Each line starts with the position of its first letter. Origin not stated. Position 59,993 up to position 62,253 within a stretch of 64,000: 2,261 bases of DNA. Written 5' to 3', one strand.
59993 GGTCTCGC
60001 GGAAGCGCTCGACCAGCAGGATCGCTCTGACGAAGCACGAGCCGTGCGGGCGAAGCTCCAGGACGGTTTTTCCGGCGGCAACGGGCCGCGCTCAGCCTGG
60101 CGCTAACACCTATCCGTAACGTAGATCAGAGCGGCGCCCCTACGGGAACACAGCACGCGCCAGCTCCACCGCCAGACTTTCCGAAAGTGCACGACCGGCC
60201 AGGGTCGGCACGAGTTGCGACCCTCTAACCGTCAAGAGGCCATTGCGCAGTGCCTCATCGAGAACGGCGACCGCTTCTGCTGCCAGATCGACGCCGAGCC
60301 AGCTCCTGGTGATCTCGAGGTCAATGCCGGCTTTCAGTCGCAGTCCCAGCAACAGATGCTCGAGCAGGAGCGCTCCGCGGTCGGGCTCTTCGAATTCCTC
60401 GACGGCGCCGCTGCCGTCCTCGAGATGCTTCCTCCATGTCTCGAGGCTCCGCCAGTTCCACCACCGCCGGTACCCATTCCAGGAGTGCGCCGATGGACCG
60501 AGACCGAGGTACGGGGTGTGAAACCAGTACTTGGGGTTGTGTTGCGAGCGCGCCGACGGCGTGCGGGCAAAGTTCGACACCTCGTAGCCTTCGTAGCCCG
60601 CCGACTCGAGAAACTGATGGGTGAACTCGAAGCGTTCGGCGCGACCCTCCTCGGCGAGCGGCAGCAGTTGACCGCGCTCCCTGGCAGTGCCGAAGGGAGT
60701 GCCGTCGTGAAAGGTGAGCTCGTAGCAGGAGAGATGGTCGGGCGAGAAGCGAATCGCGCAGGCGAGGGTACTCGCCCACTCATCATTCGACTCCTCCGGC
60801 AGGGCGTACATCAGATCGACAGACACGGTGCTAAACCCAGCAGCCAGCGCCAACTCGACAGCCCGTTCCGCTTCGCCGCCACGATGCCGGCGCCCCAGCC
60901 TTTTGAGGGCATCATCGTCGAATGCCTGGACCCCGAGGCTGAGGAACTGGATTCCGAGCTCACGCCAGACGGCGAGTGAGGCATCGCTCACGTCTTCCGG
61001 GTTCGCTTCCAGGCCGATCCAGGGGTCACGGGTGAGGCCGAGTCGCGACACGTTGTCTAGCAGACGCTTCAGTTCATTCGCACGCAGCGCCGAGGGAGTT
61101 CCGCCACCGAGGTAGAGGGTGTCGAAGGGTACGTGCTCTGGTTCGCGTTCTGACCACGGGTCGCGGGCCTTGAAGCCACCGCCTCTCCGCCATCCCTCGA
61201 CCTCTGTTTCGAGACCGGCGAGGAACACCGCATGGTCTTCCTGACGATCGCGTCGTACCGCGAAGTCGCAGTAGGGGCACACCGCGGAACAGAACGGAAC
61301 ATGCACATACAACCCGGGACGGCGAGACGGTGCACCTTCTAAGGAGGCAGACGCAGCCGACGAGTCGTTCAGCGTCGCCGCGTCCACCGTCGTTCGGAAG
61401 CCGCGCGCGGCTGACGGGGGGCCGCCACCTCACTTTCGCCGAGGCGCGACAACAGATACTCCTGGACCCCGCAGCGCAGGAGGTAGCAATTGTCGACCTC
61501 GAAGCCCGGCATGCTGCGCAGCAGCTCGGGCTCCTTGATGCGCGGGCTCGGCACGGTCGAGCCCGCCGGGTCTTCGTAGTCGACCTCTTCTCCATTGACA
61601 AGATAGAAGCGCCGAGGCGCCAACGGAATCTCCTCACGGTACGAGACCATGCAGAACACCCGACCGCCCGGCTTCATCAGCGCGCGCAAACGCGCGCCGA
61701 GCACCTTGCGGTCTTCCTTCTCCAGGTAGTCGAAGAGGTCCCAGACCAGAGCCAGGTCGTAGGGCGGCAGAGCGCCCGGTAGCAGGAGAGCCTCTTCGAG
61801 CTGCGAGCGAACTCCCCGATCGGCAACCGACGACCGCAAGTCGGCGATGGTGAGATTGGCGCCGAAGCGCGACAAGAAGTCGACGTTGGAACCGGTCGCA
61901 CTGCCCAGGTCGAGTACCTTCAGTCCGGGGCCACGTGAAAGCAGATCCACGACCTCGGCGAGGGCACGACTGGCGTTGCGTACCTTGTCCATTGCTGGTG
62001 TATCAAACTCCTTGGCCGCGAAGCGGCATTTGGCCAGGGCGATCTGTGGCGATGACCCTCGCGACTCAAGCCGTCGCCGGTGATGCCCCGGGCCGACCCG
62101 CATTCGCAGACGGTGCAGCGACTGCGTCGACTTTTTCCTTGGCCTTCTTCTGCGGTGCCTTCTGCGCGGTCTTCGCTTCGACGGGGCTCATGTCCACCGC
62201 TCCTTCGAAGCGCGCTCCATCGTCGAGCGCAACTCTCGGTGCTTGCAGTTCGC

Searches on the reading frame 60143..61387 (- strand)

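Call 66: search_protein_families(library=pfam, proteins=[window:60143-61387:-], max_evalue=0.001)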
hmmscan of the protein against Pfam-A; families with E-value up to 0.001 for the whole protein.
window:60143-61387:- (415 aa): 2 families
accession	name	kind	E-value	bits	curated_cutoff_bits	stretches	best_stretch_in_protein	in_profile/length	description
PF04055.27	Radical_SAM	-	3e-17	63.7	29.5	1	27-208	1-163/166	Radical SAM superfamily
PF06969.22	HemN_C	-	2.8e-07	30.9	24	1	340-401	6-67/67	HemN C-terminal domain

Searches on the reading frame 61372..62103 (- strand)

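Call 66: search_protein_families(library=pfam, proteins=[window:61372-62103:-], max_evalue=0.001)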
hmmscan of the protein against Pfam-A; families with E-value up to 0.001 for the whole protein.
window:61372-62103:- (244 aa): 3 families
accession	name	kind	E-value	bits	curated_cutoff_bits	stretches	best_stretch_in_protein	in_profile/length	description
PF13489.12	Methyltransf_23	-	1.1e-07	32.2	27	1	43-154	4-119/164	Methyltransferase domain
PF13649.12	Methyltransf_25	-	0.00013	23.1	27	1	63-147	1-97/97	Methyltransferase domain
PF08242.18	Methyltransf_12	-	0.00013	23.1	30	1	64-149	1-98/98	Methyltransferase domain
